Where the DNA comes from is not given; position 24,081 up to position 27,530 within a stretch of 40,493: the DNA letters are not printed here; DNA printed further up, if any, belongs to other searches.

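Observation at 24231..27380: GH3 exo-glycosidase fused to a GtrA-like membrane module: an architecture I cannot match to any described system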

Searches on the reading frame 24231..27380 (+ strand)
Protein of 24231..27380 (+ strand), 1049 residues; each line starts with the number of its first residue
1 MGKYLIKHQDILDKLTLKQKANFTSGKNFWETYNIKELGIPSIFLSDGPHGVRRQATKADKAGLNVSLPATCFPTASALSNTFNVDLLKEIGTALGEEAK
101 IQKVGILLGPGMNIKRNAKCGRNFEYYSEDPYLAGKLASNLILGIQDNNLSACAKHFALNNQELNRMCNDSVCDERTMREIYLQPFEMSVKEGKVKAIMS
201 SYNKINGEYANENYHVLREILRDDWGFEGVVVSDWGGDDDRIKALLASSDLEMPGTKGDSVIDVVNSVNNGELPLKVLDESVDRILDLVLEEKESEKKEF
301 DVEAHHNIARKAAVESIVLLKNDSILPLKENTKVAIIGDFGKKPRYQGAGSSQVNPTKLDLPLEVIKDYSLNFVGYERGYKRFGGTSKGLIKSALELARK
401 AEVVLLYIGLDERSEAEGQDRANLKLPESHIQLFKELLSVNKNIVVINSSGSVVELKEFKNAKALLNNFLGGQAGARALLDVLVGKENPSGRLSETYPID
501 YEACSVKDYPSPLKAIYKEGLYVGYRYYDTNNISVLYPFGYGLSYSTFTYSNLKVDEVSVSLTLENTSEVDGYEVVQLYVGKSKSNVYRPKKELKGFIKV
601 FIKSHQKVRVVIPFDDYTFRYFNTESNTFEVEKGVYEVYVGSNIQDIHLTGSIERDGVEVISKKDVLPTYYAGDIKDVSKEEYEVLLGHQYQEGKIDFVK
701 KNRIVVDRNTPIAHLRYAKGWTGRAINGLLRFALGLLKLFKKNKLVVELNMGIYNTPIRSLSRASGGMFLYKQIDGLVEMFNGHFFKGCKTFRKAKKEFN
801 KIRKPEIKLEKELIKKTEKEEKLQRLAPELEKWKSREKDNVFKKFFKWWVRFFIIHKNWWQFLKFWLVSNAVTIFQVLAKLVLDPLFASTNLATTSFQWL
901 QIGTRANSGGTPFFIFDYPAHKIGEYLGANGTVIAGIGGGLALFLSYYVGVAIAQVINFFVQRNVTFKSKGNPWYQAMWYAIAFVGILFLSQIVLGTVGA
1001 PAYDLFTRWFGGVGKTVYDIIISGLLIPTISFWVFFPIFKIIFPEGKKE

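Call 3: search_protein_families(library=pfam, proteins=[window:24231-27380:+], max_evalue=1)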
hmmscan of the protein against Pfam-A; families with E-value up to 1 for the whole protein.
window:24231-27380:+ (1049 aa): 4 families
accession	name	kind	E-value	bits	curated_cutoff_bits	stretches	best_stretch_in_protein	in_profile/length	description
PF01915.27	Glyco_hydro_3_C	-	2.7e-46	158.5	31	1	317-545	1-200/200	Glycosyl hydrolase family 3 C-terminal domain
PF00933.27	Glyco_hydro_3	-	8.2e-37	127.7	27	1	70-287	82-315/316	Glycosyl hydrolase family 3 N terminal domain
PF14310.12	Fn3-like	-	3.7e-19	69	25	1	574-643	1-70/71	Fibronectin type III-like domain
PF04138.20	GtrA_DPMS_TM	-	0.00033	21.3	26.1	1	940-996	25-83/117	GtrA/DPMS, transmembrane domain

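Call 7: find_encoding_contigs(protein=window:24231-27380:+, flank=3000, max_places=4)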
Protein window:24231-27380:+ (1049 aa): 1 contig read that carries it; 1 place shown.
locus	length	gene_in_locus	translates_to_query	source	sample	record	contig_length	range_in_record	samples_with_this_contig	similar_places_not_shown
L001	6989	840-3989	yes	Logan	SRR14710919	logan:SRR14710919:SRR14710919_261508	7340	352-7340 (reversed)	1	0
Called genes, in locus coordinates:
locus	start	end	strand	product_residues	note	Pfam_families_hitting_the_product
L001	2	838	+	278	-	?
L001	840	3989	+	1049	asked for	PF00933:Glyco_hydro_3, PF01915:Glyco_hydro_3_C, PF14310:Fn3-like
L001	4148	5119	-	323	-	PF01408:GFO_IDH_MocA, PF22725:GFO_IDH_MocA_C3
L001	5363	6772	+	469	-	PF00224:PK, PF03328:HpcH_HpaI (weak), PF02887:PK_C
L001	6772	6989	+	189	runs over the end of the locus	?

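Call 14: find_related_loci(query=window:24231-27377:+, collection=genome_contigs, flank=10000)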
Query window:24231-27377:+ (1049 aa) in genome_contigs; peptide patterns used: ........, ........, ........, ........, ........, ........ (x = any residue, [..] = any of these).
119 stretches matched a pattern; 70 encode a relative of the query (tblastn E <= 1e-3); 69 distinct loci.
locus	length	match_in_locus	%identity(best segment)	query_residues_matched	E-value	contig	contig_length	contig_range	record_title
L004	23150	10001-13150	48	6-1045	0e+0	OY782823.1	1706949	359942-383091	MAG: Acholeplasmataceae bacterium isolate 45ae5b24-82d0-47e0-b430-a4ed073fe207 genome assembly, chromosome: 1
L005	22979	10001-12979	47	5-993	0e+0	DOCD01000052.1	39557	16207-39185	MAG TPA_asm: Clostridiales bacterium isolate UBA11940 contig_7116, whole genome shotgun sequence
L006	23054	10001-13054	45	6-1009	0e+0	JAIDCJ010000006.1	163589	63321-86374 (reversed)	MAG: Clostridia bacterium isolate SC0309_S10_1 SC0309_S10_1_contig_6, whole genome shotgun sequence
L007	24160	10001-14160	54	1-1048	0e+0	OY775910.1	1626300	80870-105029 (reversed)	MAG: Acholeplasmataceae bacterium isolate 79d77305-d387-4e48-9b67-53dfc1ec32a7 genome assembly, chromosome: 1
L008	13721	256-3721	55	6-1001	0e+0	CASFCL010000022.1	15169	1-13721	uncultured bacterium isolate O103_L3_316316_idba_bin.85 genome assembly, contig: O103_L3_316316_idba_bin.85.fa_scaffold_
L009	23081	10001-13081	44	6-1000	0e+0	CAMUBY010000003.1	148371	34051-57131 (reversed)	MAG TPA_asm: uncultured Clostridia bacterium isolate SRR14038236_bin.22_metawrap_v1.3_MAG genome assembly, contig: NODE.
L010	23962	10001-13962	46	2-991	0e+0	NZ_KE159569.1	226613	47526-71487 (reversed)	Eubacterium sp. 14-2 acPFD-supercont1.3, whole genome shotgun sequence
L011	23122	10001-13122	52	5-1048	0e+0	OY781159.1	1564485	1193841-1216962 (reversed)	MAG: Acholeplasmataceae bacterium isolate b77914f2-8fec-49c8-ab37-f01becaaac15 genome assembly, chromosome: 1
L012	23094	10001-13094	52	1-985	0e+0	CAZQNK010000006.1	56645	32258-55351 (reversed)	MAG TPA_asm: uncultured Clostridia bacterium isolate SRP222994_co1_330 genome assembly, contig: NODE_870_length_56645_co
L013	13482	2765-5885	51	3-987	0e+0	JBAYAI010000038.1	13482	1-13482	MAG: Bacilli bacterium isolate SO_2016_CLC_T1_66 scaffold04219_PH3_Jul14_2016, whole genome shotgun sequence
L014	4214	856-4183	52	6-1021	0e+0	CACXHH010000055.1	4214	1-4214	MAG: uncultured Clostridiales bacterium isolate RUG11260 genome assembly, contig: RUG11260_asm_55, whole genome shotgun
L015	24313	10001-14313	49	6-1049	0e+0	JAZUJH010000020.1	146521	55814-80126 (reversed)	MAG: Treponema sp. isolate T1900045256_TH20190026.MAGScoT_cleanbin_000012 SGB_5794_k141_534444, whole genome shotgun seq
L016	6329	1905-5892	50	6-987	0e+0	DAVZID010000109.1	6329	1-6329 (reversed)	MAG TPA_asm: Lachnospiraceae bacterium isolate gSpreadC_ID_65 NODE_1972_length_6329_cov_10.291521, whole genome shotgun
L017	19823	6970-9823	50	6-987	0e+0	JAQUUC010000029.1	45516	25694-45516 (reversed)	MAG: Hespellia sp. isolate STD2_134 NODE_2721_length_45516_cov_4.719359_Sandtown_D2, whole genome shotgun sequence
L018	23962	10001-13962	50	6-987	0e+0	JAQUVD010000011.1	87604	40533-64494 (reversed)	MAG: Hespellia sp. isolate STD2_159 NODE_814_length_87604_cov_11.781451_Sandtown_D2, whole genome shotgun sequence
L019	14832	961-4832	41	6-1049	0e+0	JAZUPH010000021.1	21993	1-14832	MAG: Oscillospiraceae bacterium isolate T1900044868_TS20190334.MAGScoT_cleanbin_000006 SGB_3144_k141_2183391, whole geno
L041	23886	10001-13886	46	6-1049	0e+0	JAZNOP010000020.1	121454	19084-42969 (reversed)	MAG: Acutalibacteraceae bacterium isolate T1900044652_TS20190118.MAGScoT_cleanbin_000015 SGB_1433_k141_2841459, whole ge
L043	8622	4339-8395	45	2-1049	0e+0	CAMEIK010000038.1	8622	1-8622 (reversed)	MAG: uncultured Clostridia bacterium isolate SRR15057928_bin.14_metaWRAP_v1.3_MAG genome assembly, contig: ERZ10407477.3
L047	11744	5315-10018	48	1-1049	0e+0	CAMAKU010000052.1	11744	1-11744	MAG: uncultured Roseburia sp. isolate SRR5665903_bin.11_metaWRAP_v1.3_MAG genome assembly, contig: ERZ11448883.10656, wh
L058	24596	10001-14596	44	2-1049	0e+0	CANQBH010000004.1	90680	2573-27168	MAG: uncultured Lachnospiraceae bacterium isolate Lapin-002__bin67 genome assembly, contig: Lapin-002__NODE_292_length_9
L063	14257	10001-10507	38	865-1049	7e-19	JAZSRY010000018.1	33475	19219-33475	MAG: Oscillospiraceae bacterium isolate T1900044535_TS20190001.MAGScoT_cleanbin_000012 SGB_5_k141_1373852, whole genome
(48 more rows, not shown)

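Call 18: search_protein_families(library=ncbifam, proteins=[window:24231-27380:+], max_evalue=0.01)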
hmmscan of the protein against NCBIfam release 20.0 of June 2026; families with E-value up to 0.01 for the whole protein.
window:24231-27380:+ (1049 aa): 8 families
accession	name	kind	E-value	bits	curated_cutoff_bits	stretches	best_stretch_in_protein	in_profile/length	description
NF041610.1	alph_arabinopyran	equivalog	5.9e-203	676.1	1300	1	14-660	2-658/738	exo-alpha-(1->6)-L-arabinopyranosidase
NF052330.1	BetGlucosiCelf0468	equivalog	2.5e-112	376.6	1300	2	11-365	2-370/817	beta-d-glucosidase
NF041776.1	xylosidase_Xyl3A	equivalog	2.5e-82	277.2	1250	2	417-646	612-838/846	xylan 1,4-beta-xylosidase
NF052329.1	XyloArabinsidase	equivalog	5.7e-77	259.4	1050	1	69-653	107-729/750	beta-xylosidase/alpha-l-arabinosidase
NF011678.0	PRK15098.1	equivalog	3.6e-71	240.6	666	2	372-647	475-757/765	beta-glucosidase BglX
NF041579.1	betaxyl_Flavo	equivalog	5.3e-66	223.2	1350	2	275-646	316-705/716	beta-xylosidase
NF052331.1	Bet13-16Glucosase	equivalog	2.3e-55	188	1330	2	69-341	92-399/750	exo-beta-d-1,3/1,6-glucosidase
NF003740.0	PRK05337.1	equivalog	3.3e-10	39.6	207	1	85-234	97-250/340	beta-N-acetylhexosaminidase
